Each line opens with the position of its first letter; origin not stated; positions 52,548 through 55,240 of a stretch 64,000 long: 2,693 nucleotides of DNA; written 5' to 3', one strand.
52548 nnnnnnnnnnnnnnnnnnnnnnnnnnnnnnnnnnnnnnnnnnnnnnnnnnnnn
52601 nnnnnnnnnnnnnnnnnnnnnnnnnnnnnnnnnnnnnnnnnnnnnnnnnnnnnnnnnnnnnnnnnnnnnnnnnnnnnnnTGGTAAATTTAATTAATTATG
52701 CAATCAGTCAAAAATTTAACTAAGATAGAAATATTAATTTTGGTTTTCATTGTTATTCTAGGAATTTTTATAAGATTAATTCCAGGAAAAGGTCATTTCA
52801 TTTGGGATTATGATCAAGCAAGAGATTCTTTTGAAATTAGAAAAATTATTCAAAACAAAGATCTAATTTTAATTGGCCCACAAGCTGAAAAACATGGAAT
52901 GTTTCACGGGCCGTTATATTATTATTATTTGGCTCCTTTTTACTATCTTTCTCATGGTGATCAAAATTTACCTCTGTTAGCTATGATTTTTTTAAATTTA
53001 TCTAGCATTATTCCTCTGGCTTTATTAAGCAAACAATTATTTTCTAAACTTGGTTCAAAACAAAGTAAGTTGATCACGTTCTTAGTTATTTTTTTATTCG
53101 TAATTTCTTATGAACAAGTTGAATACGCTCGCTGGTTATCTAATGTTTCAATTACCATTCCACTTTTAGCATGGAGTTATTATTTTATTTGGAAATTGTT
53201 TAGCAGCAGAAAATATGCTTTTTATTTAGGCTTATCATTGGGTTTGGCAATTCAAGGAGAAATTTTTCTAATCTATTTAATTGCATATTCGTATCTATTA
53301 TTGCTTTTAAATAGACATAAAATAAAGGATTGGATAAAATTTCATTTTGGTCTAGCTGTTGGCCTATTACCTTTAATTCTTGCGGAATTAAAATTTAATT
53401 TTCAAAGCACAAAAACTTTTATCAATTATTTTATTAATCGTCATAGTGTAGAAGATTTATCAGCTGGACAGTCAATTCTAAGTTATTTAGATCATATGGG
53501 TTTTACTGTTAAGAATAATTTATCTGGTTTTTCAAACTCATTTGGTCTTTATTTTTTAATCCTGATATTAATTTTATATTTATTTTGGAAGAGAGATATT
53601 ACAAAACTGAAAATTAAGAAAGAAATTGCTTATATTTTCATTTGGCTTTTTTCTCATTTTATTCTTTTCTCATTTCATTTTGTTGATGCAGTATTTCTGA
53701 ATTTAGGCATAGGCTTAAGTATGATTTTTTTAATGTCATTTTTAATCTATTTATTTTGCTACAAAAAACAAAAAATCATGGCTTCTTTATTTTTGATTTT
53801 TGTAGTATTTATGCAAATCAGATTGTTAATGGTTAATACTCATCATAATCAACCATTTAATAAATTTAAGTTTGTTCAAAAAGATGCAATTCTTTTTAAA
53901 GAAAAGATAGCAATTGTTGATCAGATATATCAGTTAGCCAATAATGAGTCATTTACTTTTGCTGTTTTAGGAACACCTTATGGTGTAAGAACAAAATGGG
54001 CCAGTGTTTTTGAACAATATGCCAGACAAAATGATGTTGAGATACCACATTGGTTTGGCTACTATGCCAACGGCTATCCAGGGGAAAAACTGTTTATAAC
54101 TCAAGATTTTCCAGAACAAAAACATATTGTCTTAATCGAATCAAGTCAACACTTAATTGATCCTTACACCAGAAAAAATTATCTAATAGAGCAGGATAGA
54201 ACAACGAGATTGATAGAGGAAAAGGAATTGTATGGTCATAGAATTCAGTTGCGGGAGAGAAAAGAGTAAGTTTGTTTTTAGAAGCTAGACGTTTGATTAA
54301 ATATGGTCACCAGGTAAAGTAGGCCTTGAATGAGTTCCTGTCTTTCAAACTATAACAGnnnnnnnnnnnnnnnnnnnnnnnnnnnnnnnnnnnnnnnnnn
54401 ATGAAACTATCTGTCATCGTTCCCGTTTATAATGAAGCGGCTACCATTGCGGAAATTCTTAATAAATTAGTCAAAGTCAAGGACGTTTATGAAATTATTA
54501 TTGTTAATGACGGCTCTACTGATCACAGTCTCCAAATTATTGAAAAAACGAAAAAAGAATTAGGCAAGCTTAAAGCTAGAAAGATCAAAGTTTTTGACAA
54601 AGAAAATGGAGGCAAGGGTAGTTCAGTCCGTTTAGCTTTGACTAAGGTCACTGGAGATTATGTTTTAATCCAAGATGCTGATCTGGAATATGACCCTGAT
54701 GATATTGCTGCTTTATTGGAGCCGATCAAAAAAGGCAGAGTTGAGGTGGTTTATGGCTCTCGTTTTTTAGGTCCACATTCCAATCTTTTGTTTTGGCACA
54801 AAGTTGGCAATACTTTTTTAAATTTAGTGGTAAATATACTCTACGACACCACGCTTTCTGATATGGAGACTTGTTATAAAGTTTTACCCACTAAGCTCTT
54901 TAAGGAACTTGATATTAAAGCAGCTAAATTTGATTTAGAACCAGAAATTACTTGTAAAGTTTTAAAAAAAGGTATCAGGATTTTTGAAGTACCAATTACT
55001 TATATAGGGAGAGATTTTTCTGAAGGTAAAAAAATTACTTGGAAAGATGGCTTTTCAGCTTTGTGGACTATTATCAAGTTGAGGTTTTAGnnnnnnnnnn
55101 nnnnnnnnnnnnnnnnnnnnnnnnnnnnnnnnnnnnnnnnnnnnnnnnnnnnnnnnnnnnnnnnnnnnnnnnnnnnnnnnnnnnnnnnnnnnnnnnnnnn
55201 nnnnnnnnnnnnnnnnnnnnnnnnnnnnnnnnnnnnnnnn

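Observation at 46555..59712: Array of six GT-C/YfhO-like polytopic glycosyltransferase paralogs with one DPM1/GtrB-like GT2: diversified lipid-carrier glycosylation system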

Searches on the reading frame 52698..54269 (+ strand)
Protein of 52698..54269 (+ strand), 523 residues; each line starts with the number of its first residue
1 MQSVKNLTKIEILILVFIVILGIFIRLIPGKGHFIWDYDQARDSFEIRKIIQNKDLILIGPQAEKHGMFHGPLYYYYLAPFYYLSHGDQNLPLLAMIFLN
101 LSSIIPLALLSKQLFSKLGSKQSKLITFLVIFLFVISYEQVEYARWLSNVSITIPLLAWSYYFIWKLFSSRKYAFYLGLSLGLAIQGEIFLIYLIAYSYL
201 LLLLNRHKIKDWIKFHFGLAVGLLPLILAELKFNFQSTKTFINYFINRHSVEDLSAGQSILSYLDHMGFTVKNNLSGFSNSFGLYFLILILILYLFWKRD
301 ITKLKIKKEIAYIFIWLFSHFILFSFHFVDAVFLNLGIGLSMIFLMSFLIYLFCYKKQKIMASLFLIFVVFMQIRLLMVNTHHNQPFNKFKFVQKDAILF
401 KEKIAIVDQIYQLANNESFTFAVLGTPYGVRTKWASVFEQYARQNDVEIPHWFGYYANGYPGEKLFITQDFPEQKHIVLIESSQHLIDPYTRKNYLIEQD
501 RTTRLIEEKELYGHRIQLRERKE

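Call 4: search_protein_families(library=pfam, proteins=[window:52698-54269:+], max_evalue=1)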
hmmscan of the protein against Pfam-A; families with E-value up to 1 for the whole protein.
window:52698-54269:+ (523 aa): 2 families
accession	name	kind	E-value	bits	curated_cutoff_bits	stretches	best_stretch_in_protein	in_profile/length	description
PF05545.16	FixQ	-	0.065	13.6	29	1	274-297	5-28/49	Cbb3-type cytochrome oxidase component FixQ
PF04478.17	Mid2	-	0.96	9.7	23.2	0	336-359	54-77/150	Mid2 like cell wall stress sensor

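Call 5: search_protein_families(library=ncbifam, proteins=[window:52698-54269:+], max_evalue=1)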
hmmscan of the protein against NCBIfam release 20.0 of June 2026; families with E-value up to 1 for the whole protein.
window:52698-54269:+ (523 aa): 0 families

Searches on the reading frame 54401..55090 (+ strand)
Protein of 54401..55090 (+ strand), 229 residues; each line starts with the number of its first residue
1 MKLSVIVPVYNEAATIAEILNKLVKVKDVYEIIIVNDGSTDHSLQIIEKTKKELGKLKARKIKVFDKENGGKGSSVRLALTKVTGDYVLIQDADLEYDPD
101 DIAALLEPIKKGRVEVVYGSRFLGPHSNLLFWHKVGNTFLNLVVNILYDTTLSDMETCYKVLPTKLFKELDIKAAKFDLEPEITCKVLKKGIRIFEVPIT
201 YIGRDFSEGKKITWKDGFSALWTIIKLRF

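Call 4: search_protein_families(library=pfam, proteins=[window:54401-55090:+], max_evalue=1)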
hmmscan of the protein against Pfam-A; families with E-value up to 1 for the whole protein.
window:54401-55090:+ (229 aa): 5 families
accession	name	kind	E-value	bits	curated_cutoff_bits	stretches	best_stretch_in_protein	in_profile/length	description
PF00535.33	Glycos_transf_2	-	5.6e-33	114.7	23.3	1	4-161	1-158/168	Glycosyl transferase family 2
PF13641.12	Glyco_tranf_2_3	-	3.8e-08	34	27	1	3-124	3-126/230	Glycosyltransferase like family 2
PF10111.15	Glyco_tranf_2_2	-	2.6e-06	27.6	27.3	1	4-108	1-105/276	Glycosyltransferase like family 2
PF13506.12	Glyco_transf_21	-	0.00024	21.1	21.7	1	79-157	25-101/174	Glycosyl transferase family 21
PF13704.12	Glyco_tranf_2_4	-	0.03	15.3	27.5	1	11-94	2-81/98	Glycosyl transferase family 2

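Call 5: search_protein_families(library=ncbifam, proteins=[window:54401-55090:+], max_evalue=1)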
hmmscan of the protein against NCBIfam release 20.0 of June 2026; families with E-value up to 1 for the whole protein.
window:54401-55090:+ (229 aa): 27 families (the best 25 are shown)
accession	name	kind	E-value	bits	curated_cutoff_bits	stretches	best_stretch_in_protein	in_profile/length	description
TIGR04182.1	glyco_TIGR04182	equivalog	1.7e-36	126.1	325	1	3-227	2-217/293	S-layer glycoprotein N-glycosyltransferase AglJ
NF007482.0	PRK10073.1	equivalog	2.6e-17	62.8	423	1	2-116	7-117/334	glycosyltransferase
NF007986.1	PRK10714.1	equivalog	2.1e-15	56.5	529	1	2-121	7-126/316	undecaprenyl-phosphate 4-deoxy-4-formamido-L-arabinose transferase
TIGR03937.1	PgaC_IcaA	equivalog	2.4e-15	56.4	422.3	1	2-111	46-152/407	poly-beta-1,6-N-acetyl-D-glucosamine synthase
NF047588.1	GlcsyltransPgfSStrep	equivalog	5.8e-15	55.3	500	1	1-165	1-162/308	glycosyltransferase PgfS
TIGR04283.1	glyco_like_mftF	equivalog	2.9e-14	53.2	182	1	3-130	1-119/221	TIGR04283 family arsenosugar biosynthesis glycosyltransferase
NF041391.1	DPhHxTase_Halo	equivalog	4.7e-14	51.9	375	1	9-204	3-186/213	dolichyl-phosphate hexose transferase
NF058614.1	PPMAGASynPpgS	equivalog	8.9e-14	51.4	370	1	5-212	4-207/226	polyprenyl-phospho-N-acetylgalactosaminyl synthase PpgS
NF041875.1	EPS_EpsD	equivalog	4.5e-13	49.3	370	1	3-120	1-115/325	exopolysaccharide biosynthesis glycosyltransferase EpsD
NF047683.1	TeichurnBiosyTuaG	equivalog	1.3e-10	41.3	400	1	3-112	8-114/252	teichuronic acid biosynthesis protein TuaG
NF010496.0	PRK13915.1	equivalog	2.7e-10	39.8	262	1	2-116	32-150/307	glucosyl-3-phosphoglycerate synthase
TIGR03111.1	glyc2_xrt_Gpos1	hypoth_equivalog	9.8e-10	37.8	363.95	1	3-108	51-155/439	TIGR03111 family XrtG-associated glycosyltransferase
NF053739.1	GlytfEpsEBac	equivalog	2.2e-08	33.4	450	1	2-94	2-92/265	glycosyltransferase EpsE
NF038302.1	EPS_HpsE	equivalog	4e-08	32.6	300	1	1-121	1-123/307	hormogonium polysaccharide biosynthesis glycosyltransferase HpsE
TIGR03469.1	HpnB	hypoth_equivalog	2.4e-07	30.1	379.25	1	3-116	46-167/386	hopene-associated glycosyltransferase HpnB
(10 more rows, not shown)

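Call 11: search_solved_structures(query=window:54401-55090:+, max_evalue=0.001)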
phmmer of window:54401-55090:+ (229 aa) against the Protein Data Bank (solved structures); distinct sequences matched with E-value up to 0.001: 23.
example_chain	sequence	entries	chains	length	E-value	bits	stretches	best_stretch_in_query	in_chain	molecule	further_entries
5mlz_A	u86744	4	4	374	1.7e-13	53.9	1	1-214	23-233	Dolichol monophosphate mannose synthase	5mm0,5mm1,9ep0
5tze_C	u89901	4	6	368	8.7e-13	51.6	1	1-96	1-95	Glycosyl transferase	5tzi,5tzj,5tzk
5tz8_A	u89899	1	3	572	1.2e-12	51.2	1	1-96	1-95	Glycosyl transferase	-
9hwj_A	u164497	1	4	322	7.8e-12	48.5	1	2-116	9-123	Undecaprenyl-phosphate 4-deoxy-4-formamido-L-arabinose transferase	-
9bhc_C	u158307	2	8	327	2.2e-11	47.1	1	2-146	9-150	Undecaprenyl-phosphate 4-deoxy-4-formamido-L-arabinose transferase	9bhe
8vxh_A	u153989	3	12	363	2.9e-11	46.7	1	2-146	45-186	Undecaprenyl-phosphate 4-deoxy-4-formamido-L-arabinose transferase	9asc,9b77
2z87_A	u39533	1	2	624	6.6e-10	42.2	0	3-109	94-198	Chondroitin synthase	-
2z86_A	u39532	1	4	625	6.7e-10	42.2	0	3-109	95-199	Chondroitin synthase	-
5eke_A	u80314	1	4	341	2.8e-08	36.9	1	2-121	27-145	Uncharacterized glycosyltransferase sll0501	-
5ekp_C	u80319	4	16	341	2.9e-08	36.9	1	2-121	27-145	Uncharacterized glycosyltransferase sll0501 | Glycosyltransferase sll0501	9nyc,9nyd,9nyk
9nye_A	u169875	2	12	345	2.9e-08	36.9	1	2-121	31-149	Glycosyltransferase sll0501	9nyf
5hea_A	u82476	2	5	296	2.3e-07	33.9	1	3-95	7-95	Putative glycosyltransferase (GalT1)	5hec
6p61_A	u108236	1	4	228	2.2e-06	30.7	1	3-106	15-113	Glycosyltransferase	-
6yv7_B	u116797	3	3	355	4e-06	29.9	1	2-101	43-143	Glycosyl transferase, family 2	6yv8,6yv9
6yv7_A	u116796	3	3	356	4e-06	29.9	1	2-101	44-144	Glycosyl transferase, family 2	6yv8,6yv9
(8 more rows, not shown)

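Call 76: search_solved_structures(query=window:54401-55090:+, max_evalue=1e-10, show_alignments=2)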
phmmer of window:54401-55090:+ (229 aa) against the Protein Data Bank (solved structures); distinct sequences matched with E-value up to 1e-10: 6.
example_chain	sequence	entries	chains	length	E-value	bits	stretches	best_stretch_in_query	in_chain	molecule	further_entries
5mlz_A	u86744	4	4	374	1.7e-13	53.9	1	1-214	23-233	Dolichol monophosphate mannose synthase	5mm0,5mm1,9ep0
5tze_C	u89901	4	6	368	8.7e-13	51.6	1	1-96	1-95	Glycosyl transferase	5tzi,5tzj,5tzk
5tz8_A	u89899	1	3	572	1.2e-12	51.2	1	1-96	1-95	Glycosyl transferase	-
9hwj_A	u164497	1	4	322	7.8e-12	48.5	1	2-116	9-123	Undecaprenyl-phosphate 4-deoxy-4-formamido-L-arabinose transferase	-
9bhc_C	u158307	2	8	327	2.2e-11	47.1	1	2-146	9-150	Undecaprenyl-phosphate 4-deoxy-4-formamido-L-arabinose transferase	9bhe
8vxh_A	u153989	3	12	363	2.9e-11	46.7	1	2-146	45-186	Undecaprenyl-phosphate 4-deoxy-4-formamido-L-arabinose transferase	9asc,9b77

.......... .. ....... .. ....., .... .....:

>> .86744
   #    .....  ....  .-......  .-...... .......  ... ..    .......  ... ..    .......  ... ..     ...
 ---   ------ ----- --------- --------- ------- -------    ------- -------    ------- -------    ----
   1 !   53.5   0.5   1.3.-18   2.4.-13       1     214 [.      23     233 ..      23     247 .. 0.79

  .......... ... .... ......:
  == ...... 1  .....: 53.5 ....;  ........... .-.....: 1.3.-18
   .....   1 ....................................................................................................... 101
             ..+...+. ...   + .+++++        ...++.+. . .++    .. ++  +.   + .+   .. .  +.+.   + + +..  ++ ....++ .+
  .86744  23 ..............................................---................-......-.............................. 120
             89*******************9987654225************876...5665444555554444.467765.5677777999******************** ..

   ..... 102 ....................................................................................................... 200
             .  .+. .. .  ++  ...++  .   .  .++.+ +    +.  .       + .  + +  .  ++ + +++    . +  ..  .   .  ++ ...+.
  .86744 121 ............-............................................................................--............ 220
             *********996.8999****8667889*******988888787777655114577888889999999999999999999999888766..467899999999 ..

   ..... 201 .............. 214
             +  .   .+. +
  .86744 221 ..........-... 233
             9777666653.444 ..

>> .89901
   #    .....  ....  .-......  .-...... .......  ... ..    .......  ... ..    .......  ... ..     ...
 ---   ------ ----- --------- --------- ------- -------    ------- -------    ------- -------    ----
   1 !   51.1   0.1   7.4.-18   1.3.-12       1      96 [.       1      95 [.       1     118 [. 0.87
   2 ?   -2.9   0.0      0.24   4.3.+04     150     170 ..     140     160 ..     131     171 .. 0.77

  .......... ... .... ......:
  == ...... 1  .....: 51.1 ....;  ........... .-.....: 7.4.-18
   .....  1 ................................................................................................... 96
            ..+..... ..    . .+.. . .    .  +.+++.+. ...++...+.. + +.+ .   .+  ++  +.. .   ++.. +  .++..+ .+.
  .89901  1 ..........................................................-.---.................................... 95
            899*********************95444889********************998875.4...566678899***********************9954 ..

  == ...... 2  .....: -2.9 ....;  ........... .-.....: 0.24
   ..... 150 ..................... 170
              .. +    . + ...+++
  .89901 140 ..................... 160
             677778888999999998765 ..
